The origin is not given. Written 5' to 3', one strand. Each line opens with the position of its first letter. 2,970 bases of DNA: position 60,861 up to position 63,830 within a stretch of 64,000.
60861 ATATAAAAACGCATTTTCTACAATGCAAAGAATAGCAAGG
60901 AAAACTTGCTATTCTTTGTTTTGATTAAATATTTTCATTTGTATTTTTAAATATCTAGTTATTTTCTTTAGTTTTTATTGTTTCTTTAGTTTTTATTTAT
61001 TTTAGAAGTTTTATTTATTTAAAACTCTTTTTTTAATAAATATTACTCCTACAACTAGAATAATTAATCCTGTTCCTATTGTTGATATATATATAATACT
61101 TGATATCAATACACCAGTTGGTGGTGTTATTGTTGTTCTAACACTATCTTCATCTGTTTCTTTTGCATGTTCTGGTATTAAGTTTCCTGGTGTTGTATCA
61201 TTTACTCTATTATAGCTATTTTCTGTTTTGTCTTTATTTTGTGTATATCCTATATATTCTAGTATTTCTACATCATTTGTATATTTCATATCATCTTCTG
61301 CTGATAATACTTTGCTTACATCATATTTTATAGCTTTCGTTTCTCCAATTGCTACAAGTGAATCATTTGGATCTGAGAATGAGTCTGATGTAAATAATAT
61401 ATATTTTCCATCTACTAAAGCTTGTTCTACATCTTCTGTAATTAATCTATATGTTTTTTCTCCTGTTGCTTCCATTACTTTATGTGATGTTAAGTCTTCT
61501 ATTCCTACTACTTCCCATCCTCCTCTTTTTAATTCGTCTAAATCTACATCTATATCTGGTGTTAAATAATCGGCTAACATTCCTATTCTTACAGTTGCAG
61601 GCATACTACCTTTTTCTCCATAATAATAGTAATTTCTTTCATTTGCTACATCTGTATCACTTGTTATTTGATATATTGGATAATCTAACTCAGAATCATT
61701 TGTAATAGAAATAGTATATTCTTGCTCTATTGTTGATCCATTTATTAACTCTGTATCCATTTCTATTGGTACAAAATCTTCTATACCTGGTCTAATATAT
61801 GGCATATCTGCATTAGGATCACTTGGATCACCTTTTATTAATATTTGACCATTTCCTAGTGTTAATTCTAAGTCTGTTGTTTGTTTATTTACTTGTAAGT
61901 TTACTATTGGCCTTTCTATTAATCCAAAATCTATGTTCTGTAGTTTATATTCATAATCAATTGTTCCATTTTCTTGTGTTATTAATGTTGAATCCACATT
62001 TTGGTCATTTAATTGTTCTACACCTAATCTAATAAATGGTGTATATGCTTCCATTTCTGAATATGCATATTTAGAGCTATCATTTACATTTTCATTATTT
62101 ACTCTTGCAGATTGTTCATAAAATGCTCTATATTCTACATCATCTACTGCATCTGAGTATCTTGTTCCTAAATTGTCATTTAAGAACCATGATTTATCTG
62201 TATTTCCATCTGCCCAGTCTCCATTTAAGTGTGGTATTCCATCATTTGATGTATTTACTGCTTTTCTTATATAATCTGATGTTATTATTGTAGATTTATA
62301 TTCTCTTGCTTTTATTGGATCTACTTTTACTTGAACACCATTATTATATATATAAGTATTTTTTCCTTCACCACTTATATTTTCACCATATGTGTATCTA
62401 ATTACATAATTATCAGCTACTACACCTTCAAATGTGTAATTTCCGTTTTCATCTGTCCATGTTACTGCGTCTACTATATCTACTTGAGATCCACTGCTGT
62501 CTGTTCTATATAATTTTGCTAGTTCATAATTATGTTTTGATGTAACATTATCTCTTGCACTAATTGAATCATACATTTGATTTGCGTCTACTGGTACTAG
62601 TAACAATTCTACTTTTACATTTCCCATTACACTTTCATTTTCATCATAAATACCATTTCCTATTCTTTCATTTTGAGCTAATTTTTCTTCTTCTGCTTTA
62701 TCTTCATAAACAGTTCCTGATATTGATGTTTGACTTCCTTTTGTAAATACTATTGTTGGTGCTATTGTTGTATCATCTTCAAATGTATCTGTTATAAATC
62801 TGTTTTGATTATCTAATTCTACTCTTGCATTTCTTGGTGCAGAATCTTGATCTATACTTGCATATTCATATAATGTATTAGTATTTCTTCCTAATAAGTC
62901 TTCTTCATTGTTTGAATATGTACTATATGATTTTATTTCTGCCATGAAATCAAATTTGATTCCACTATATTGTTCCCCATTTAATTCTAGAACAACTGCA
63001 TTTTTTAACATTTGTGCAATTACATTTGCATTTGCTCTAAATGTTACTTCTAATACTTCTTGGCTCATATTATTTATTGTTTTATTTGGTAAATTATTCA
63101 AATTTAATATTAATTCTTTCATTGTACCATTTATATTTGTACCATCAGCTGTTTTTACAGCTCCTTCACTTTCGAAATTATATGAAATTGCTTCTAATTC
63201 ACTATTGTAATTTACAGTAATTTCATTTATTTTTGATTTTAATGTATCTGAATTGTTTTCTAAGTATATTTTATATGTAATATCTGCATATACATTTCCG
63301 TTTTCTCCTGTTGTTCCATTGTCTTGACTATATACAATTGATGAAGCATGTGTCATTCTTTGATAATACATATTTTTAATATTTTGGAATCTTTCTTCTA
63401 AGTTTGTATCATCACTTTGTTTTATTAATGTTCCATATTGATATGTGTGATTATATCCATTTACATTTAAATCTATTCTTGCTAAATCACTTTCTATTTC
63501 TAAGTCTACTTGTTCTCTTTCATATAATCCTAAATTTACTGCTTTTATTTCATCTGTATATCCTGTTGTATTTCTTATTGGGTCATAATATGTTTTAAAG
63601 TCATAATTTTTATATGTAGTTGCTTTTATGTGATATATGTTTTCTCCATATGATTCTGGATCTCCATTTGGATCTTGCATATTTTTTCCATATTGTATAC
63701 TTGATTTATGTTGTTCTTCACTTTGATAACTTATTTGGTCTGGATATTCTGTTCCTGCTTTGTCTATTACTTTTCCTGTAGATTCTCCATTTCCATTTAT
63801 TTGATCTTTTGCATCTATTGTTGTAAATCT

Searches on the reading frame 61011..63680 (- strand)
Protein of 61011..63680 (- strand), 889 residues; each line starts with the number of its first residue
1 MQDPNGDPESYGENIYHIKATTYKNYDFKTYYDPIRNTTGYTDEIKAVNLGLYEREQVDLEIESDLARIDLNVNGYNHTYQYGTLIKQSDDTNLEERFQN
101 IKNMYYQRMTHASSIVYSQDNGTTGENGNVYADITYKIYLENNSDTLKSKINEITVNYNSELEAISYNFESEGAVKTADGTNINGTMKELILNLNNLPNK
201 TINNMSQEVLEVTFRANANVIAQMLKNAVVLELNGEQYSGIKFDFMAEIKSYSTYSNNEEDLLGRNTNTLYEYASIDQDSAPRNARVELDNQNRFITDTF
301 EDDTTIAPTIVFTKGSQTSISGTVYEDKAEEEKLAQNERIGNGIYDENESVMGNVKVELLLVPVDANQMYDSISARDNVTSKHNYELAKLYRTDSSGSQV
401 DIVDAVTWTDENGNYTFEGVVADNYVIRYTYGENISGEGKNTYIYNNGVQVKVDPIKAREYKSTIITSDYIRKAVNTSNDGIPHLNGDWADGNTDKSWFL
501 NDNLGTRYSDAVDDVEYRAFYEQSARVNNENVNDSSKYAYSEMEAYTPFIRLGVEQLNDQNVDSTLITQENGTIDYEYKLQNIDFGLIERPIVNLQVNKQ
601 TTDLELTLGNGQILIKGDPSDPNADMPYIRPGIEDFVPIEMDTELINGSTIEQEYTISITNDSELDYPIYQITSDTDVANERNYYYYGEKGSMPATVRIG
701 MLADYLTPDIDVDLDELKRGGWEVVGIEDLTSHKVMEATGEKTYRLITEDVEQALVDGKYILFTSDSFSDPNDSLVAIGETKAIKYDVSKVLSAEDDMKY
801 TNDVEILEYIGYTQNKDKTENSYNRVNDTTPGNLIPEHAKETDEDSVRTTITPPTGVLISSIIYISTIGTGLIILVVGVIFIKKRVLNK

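Call 78: find_encoding_contigs(protein=window:61011-63680:-, flank=10000, max_places=3)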
Protein window:61011-63680:- (889 aa): no gene with exactly this product is on record in the collection.
